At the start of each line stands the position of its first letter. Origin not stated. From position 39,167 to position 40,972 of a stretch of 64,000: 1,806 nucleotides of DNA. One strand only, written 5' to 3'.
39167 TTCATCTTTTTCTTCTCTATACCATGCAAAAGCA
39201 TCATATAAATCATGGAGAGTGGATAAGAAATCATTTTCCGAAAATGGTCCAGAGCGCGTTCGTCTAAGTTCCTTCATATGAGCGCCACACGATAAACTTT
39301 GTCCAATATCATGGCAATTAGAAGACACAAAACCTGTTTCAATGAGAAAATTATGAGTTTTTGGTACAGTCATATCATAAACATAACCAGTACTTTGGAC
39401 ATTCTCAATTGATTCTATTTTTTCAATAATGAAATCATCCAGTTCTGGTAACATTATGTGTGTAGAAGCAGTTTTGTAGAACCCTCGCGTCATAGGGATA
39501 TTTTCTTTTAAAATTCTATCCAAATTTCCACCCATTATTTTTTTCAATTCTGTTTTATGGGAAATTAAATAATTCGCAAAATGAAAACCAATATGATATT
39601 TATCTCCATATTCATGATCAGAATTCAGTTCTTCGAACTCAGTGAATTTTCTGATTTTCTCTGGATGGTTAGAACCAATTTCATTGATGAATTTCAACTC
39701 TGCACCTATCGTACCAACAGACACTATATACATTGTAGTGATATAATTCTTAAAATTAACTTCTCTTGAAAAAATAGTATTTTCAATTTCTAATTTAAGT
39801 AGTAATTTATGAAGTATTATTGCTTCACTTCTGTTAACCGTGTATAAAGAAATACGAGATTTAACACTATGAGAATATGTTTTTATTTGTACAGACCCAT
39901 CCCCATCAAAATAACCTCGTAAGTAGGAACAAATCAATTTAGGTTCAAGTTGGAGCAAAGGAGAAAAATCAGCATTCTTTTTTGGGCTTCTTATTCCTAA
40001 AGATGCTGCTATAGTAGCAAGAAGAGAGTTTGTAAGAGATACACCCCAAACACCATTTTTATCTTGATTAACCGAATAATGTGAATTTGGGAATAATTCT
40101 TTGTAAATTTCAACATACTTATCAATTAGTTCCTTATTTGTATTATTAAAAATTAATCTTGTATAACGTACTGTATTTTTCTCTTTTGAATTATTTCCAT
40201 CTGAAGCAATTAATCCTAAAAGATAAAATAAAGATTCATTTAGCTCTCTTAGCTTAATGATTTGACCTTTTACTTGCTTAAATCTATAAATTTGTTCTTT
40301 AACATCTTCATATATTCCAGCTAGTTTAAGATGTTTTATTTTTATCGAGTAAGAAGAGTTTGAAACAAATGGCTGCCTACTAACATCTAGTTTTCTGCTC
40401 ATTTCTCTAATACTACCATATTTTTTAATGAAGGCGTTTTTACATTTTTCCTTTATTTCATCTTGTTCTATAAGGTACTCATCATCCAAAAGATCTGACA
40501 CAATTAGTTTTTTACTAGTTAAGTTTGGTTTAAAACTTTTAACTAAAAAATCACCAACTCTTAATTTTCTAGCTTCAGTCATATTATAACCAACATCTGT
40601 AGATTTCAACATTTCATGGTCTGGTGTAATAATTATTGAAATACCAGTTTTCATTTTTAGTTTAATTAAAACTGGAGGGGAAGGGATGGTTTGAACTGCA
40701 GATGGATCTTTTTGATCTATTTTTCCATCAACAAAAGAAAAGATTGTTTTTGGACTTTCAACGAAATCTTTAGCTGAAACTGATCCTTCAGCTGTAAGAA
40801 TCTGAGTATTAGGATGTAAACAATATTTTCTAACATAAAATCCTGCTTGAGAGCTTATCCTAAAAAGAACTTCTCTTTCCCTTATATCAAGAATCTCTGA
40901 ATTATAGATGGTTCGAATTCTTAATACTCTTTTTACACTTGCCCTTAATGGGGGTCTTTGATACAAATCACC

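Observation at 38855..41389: Cbf5/TruB pseudouridine synthase carries a 502-aa intein with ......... homing endonuclease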

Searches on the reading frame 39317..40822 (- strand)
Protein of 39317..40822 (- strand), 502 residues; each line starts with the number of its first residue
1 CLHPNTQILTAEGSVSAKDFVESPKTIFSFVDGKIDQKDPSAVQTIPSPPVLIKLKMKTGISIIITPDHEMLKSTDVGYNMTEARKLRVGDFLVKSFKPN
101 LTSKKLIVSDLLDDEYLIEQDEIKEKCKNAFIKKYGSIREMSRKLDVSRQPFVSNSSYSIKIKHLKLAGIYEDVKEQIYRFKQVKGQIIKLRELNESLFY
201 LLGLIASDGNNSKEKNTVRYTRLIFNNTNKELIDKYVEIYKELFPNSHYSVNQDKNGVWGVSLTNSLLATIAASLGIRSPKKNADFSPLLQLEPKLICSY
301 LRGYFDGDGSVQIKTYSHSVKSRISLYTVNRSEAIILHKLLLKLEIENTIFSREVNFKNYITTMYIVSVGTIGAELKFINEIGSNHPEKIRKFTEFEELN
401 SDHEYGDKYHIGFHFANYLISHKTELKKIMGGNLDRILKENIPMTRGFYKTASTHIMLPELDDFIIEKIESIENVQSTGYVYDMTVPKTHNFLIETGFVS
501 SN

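Call 10: find_homologous_proteins(query=window:39317-40822:-, max_evalue=0.001)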
Query window:39317-40822:- (502 aa): 126 proteins with E <= 0.001 among 8000 candidates; the best 120 are listed.
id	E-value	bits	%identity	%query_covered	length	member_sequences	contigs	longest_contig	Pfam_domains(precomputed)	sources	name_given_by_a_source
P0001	0.0e+0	1106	100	100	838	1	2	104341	PF08068.18,PF01509.24,PF01472.27,PF16198.11,PF14528.12,PF14890.12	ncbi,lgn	-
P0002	9.9e-244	828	75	100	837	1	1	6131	PF08068.18,PF01509.24,PF01472.27,PF16198.11,PF14528.12,PF21238.3,PF14890.12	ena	-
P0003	1.3e-200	686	61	100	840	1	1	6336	PF08068.18,PF01509.24,PF01472.27,PF16198.11,PF14528.12,PF21238.3,PF14890.12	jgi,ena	-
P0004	1.6e-197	675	60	100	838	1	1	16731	PF08068.18,PF01509.24,PF01472.27,PF16198.11,PF14528.12,PF21238.3,PF14890.12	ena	-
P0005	7.8e-196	670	61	100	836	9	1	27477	PF08068.18,PF01509.24,PF01472.27,PF16198.11,PF14528.12,PF21238.3,PF14890.12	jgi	-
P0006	1.1e-192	659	60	100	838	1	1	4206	PF08068.18,PF01509.24,PF01472.27,PF16198.11,PF14528.12,PF21238.3,PF14890.12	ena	-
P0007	2.5e-167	576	55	100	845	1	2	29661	PF08068.18,PF01509.24,PF01472.27,PF16198.11,PF14528.12,PF21238.3,PF26292.1,PF14890.12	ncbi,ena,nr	ncbi:MAG: hypothetical protein IH934_03320 [Nanoarchaeota archaeon]|nr:hypothetical protein [Nanoarc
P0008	1.7e-161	557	54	100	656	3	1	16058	PF01472.27,PF16198.11,PF14528.12,PF14890.12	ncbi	ncbi:MAG: PUA domain-containing protein [Promethearchaeota archaeon]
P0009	3.6e-161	556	53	100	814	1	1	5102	PF08068.18,PF01509.24,PF01472.27,PF16198.11,PF14528.12,PF21238.3,PF14890.12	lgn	-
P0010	3.9e-160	552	53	100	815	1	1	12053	PF08068.18,PF01509.24,PF01472.27,PF16198.11,PF14528.12,PF21238.3,PF14890.12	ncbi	-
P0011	8.3e-159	548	55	100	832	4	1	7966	PF08068.18,PF01509.24,PF01472.27,PF16198.11,PF14528.12,PF21238.3,PF14890.12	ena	-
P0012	9.5e-159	548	54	100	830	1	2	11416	PF08068.18,PF01509.24,PF01472.27,PF16198.11,PF14528.12,PF21238.3,PF14890.12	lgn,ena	-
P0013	1.1e-158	547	54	100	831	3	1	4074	PF08068.18,PF01509.24,PF01472.27,PF16198.11,PF14528.12,PF21238.3,PF14890.12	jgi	jgi:tRNA U55 pseudouridine synthase TruB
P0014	1.3e-158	547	53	100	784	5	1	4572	PF08068.18,PF01509.24,PF16198.11,PF14528.12,PF21238.3,PF14890.12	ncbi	ncbi:MAG: LAGLIDADG family homing endonuclease, partial [Candidatus Hodarchaeales archaeon]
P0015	3.4e-158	546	54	100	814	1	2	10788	PF08068.18,PF01509.24,PF01472.27,PF16198.11,PF14528.12,PF21238.3,PF14890.12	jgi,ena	-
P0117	2.7e-57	213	35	74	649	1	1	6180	PF02881.25,PF16198.11,PF14528.12,PF00448.29,PF14890.12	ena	-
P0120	1.6e-27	115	27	92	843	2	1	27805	PF02775.27,PF14528.12,PF14890.12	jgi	-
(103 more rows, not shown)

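Call 13: list_cluster_members(proteins=[P0001, P0002, P0007, P0117, P0120])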
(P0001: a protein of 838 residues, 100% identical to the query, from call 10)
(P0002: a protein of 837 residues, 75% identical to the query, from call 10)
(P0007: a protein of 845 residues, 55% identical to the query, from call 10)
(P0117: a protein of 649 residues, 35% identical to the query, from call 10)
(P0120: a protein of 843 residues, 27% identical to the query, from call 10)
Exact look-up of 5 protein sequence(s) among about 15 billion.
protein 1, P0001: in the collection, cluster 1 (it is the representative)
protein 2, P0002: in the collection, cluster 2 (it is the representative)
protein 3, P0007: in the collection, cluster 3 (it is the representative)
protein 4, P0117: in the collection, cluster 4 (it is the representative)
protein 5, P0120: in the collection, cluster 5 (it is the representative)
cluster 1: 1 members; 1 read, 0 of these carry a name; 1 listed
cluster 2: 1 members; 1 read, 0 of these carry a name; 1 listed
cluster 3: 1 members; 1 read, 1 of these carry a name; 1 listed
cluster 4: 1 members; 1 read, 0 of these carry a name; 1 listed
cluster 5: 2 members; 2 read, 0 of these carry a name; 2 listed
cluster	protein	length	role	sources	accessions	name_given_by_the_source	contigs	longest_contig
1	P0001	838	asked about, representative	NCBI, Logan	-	-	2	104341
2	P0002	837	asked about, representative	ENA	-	-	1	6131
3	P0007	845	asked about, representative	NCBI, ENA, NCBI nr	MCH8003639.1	MAG: hypothetical protein IH934_03320 [Nanoarchaeota archaeon] | hypothetical protein [Nanoarchaeota archaeon]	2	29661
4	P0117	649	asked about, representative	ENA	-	-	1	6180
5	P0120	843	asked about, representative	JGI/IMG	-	-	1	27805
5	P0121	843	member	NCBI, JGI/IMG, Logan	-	-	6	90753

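Call 17: find_encoding_contigs(protein=P0001, flank=3000, max_places=4)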
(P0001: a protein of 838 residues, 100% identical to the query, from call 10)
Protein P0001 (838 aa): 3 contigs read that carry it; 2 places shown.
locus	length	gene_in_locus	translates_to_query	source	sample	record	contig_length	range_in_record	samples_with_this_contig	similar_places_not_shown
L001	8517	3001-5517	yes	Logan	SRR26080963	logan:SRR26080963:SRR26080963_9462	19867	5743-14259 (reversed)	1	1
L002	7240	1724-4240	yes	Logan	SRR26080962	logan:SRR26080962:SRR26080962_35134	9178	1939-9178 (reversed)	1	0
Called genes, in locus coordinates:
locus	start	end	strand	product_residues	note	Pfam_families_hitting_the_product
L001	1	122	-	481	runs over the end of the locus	PF10559:Plug_translocon, PF00344:SecY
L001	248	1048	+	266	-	PF13489:Methyltransf_23, PF08241:Methyltransf_11, PF08242:Methyltransf_12 (weak), PF13649:Methyltransf_25 (weak)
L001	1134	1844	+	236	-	PF01956:EMC3_TMCO1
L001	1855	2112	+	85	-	PF01199:Ribosomal_L34e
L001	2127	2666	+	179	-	PF01121:CoaE (faint), PF02224:Cytidylate_kin, PF13189:Cytidylate_kin2, PF13238:AAA_18, PF13671:AAA_33 (weak), PF01202:SKI (weak), PF13207:AAA_17, PF02224:Cytidylate_kin (weak)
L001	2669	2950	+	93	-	-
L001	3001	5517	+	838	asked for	PF08068:DKCLD, PF01509:TruB_N, PF14890:Intein_splicing, PF14528:LAGLIDADG_3 (weak), PF16198:TruB_C_2, PF01472:PUA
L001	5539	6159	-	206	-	-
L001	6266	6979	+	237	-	PF00702:Hydrolase, PF13419:HAD_2, PF13242:Hydrolase_like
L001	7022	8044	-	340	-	PF00294:PfkB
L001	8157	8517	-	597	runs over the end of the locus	-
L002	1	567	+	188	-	?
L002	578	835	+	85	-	PF01199:Ribosomal_L34e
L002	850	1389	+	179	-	PF01121:CoaE (faint), PF02224:Cytidylate_kin, PF13189:Cytidylate_kin2, PF13238:AAA_18, PF13671:AAA_33 (weak), PF01202:SKI (weak), PF13207:AAA_17, PF02224:Cytidylate_kin (weak)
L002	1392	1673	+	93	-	-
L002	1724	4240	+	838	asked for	PF08068:DKCLD, PF01509:TruB_N, PF14890:Intein_splicing, PF14528:LAGLIDADG_3 (weak), PF16198:TruB_C_2, PF01472:PUA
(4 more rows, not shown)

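Call 21: find_related_loci(query=A1, collection=genome_contigs, flank=4000)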
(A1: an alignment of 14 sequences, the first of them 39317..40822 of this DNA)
Query A1 (502 aa) in genome_contigs; peptide patterns used: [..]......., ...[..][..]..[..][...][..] (x = any residue, [..] = any of these).
600 stretches matched a pattern (row limit reached: there are more); 183 encode a relative of the query (tblastn E <= 1e-3); the best 80 are kept; 80 distinct loci.
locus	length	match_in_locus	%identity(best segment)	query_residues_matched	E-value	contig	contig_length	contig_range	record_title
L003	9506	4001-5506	61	1-502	0e+0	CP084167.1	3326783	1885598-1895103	MAG: Candidatus Heimdallarchaeum endolithica isolate PR6 chromosome, complete genome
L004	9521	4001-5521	54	1-502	2e-168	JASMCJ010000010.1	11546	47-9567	MAG: Candidatus Woesearchaeota archaeon isolate ETNP3_MAG_14 c_000000231016, whole genome shotgun sequence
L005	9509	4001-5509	52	1-502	5e-165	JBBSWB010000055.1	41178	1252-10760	MAG: Nanoarchaeota archaeon isolate H41-bin204_1 H41_bin204_1_000000000055, whole genome shotgun sequence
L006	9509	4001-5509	52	1-502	5e-163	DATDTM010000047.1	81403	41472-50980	MAG TPA_asm: Candidatus Nanoarchaeia archaeon isolate SMAG_U8031 k141_2318688, whole genome shotgun sequence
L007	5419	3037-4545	52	1-502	1e-163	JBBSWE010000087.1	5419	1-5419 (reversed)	MAG: Nanoarchaeota archaeon isolate H52-bin155_1 H52_bin155_1_000000000087, whole genome shotgun sequence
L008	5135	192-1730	49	1-502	2e-159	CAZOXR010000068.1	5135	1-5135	MAG TPA_asm: uncultured Methanosarcinales archaeon isolate SRP077602_co2_341 genome assembly, contig: NODE_24047_length_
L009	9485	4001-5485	51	1-502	4e-153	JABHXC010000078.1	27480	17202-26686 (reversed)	MAG: Candidatus Woesearchaeota archaeon isolate SI047_bin27 k141_1503902, whole genome shotgun sequence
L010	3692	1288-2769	48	1-502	8e-152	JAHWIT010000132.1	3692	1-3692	MAG: Candidatus Woesearchaeota archaeon isolate YT3_932 k127_55592937, whole genome shotgun sequence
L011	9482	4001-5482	48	1-502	5e-142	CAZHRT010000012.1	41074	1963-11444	MAG TPA_asm: uncultured Methanosarcinales archaeon isolate binchicken_co28_95 genome assembly, contig: NODE_706_length_4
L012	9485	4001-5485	47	1-502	2e-138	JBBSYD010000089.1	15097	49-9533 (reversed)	MAG: Nanoarchaeota archaeon isolate H43-bin227_1 H43_bin227_1_000000000089, whole genome shotgun sequence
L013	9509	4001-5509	53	1-502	6e-170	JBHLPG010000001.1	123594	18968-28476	MAG: Promethearchaeota archaeon isolate DZ3S.51 DZ3S.51@211, whole genome shotgun sequence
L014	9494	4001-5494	46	1-502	8e-133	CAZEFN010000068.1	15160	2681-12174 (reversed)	MAG TPA_asm: Candidatus Woesearchaeota archaeon isolate SRP118108_co2_391 genome assembly, contig: k141_203674, whole ge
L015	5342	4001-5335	45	1-453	7e-117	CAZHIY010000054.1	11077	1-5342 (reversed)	MAG TPA_asm: uncultured Thermoplasmatales archaeon isolate binchicken_co129_679 genome assembly, contig: NODE_18663_leng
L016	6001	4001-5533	40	1-502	4e-104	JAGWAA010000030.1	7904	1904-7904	Candidatus Woesearchaeota archaeon isolate RIFOXYA1_FULL_29_14 rifoxya1_full_scaffold_3541, whole genome shotgun sequenc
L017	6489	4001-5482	48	1-502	4e-146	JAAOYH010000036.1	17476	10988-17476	Candidatus Woesearchaeota archaeon isolate DPANNHV_H2.bin.42 k83_971299, whole genome shotgun sequence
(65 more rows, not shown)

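Call 38: predict_structure(alignment_id=A2)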
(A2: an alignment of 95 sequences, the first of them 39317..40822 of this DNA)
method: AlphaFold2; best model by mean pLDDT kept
length: 502 residues; sequences in the alignment: 95
mean_pLDDT: 94.5   pTM: 0.92
mean pLDDT of the five models: 94.5, 94.0, 93.7, 93.7, 92.9
residues with pLDDT >= 90: 450; 70-90: 52; 50-70: 0; < 50: 0
segments of 3 or more residues with pLDDT < 50: none
pLDDT, mean of each block of 10 residues (from residue 1): 95 93 95 95 96 97 97 97 98 94 93 95 97 97 95 93 97 97 90 97 95 84 95 97 94 96 95 93 88 97 97 90 95 96 96 92 95 94 97 91 86 96 94 92 94 96 97 95 94 97 91
secondary structure, 60 per line:
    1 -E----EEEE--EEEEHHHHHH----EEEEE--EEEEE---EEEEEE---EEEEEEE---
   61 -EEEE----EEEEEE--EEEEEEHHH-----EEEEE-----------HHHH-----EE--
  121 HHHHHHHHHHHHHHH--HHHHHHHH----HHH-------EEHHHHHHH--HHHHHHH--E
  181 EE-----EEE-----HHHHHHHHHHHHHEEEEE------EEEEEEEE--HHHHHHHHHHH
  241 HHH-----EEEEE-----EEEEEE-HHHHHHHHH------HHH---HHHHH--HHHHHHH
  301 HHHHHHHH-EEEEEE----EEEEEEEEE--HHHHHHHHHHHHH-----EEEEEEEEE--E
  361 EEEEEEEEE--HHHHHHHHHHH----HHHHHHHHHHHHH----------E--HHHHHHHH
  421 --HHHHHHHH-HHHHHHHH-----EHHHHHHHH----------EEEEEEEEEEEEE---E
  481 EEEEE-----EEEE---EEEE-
elements in order: E7-10 E13-16 H17-22 E27-31 E34-38 E42-47 E51-57 E62-65 E70-75 E78-83 E92-96 H108-111 H121-135 H138-145 H162-168 H171-177 E180-182 E188-190 H196-208 E209-213 E220-227 H230-243 E249-253 E259-264 H266-274 H287-291 H294-308 E310-315 E320-328 H331-343 E349-357 E360-369 H372-382 H387-399 H413-420 H423-430 H432-439 H446-453 E464-476 E480-485 E491-494 E498-501

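Call 41: fold_search(model_id=the predicted structure, library=pdb)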
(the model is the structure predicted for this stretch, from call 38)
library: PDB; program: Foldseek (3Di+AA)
matches with E <= 10: 861; with E <= 0.001: 100
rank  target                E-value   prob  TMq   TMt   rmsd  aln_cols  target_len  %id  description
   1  7qss                  4.6e-21  1.00  0.59  0.67   6.4       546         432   16  Crystal structure of homing endonuclease-associated TliVMA intein (C1A) (released 2022-03-30)
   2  2cw7                  5.1e-20  1.00  0.62  0.58  10.0       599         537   16  Crystal structure of intein homing endonuclease II (released 2006-04-18)
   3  7qsu                  2.3e-18  1.00  0.55  0.72   5.6       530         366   16  Crystal structure of homing endonuclease-associated TliVMA intein (C1A, d333-339) (released 2022-03-30)
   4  1dq3                  5.7e-18  1.00  0.55  0.60   7.2       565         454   14  CRYSTAL STRUCTURE OF AN ARCHAEAL INTEIN-ENCODED HOMING ENDONUCLEASE PI-PFUI (released 2000-07-05)
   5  7qst                  1.9e-14  1.00  0.50  0.66   6.0       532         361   14  Crystal structure of homing endonuclease-associated PhoVMA intein (C1A) (released 2022-03-30)
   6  1vde_B                3.5e-12  1.00  0.44  0.50  25.0       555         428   14  PI-SCEI, A HOMING ENDONUCLEASE WITH PROTEIN SPLICING ACTIVITY (released 1998-04-08)
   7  1vde_A                5.7e-12  1.00  0.44  0.50  24.5       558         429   13  PI-SCEI, A HOMING ENDONUCLEASE WITH PROTEIN SPLICING ACTIVITY (released 1998-04-08)
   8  1lws_A                7.9e-12  1.00  0.41  0.47  24.6       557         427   12  Crystal structure of the intein homing endonuclease PI-SceI bound to its recognition sequence (released 2002-09-27)
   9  1ef0_A                1.1e-11  1.00  0.41  0.47  24.3       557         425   12  CRYSTAL STRUCTURE OF PI-SCEI MINIPRECURSOR (released 2000-06-07)
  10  1jva_B                1.2e-11  1.00  0.43  0.49  24.9       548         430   13  CRYSTAL STRUCTURE OF THE VMA1-DERIVED ENDONUCLEASE BEARING THE N AND C EXTEIN PROPEPTIDES (released 2002-08-29)
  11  1jva_A                3.3e-10  1.00  0.41  0.46  24.9       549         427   12  CRYSTAL STRUCTURE OF THE VMA1-DERIVED ENDONUCLEASE BEARING THE N AND C EXTEIN PROPEPTIDES (released 2002-08-29)
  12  1um2_B                3.5e-10  1.00  0.43  0.50  24.0       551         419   14  Crystal Structure of the Vma1-Derived Endonuclease with the Ligated Extein Segment (released 2004-09-22)
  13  1um2_A                7.1e-10  1.00  0.40  0.47  24.6       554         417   12  Crystal Structure of the Vma1-Derived Endonuclease with the Ligated Extein Segment (released 2004-09-22)
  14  1dfa                  1.0e-09  1.00  0.41  0.49  19.8       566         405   12  CRYSTAL STRUCTURE OF PI-SCEI IN C2 SPACE GROUP (released 1999-12-08)
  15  1lwt_A                1.0e-09  1.00  0.41  0.45  24.1       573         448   13  Crystal structure of the intein homing endonuclease PI-SceI bound to its substrate DNA (Ca2+ free) (released 2002-09-27)
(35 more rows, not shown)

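Call 60: search_protein_representatives(protein=window:39317-40822:-)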
Query: 502 residues. Proteins with E-value up to 0.001 (for the whole library): 528; up to 1e-10: 120; up to 1e-30: 20. The best 150 are listed.
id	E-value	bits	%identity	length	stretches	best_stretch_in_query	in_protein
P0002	3.2e-244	827.7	75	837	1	1-502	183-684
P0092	1.4e-123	430.0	46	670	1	2-502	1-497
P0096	2.8e-120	419.1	47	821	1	1-502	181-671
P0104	4.9e-100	352.3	49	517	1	141-502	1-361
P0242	6.5e-100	351.9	40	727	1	1-502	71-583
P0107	2.8e-81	290.5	49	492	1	1-314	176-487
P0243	2.9e-76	274.0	38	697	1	29-502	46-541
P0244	2.8e-60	221.2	33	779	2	42-499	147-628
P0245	7.7e-56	206.6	41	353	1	202-502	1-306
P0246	1.7e-42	162.6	33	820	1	37-502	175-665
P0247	3.7e-38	148.3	31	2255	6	32-394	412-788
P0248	6.5e-38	147.5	32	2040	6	45-315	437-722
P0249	2.2e-35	139.1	31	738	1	37-501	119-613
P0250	1.5e-34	136.4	28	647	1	1-501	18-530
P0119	7.8e-34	134.0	48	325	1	340-502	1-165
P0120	5.0e-28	114.9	29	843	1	27-502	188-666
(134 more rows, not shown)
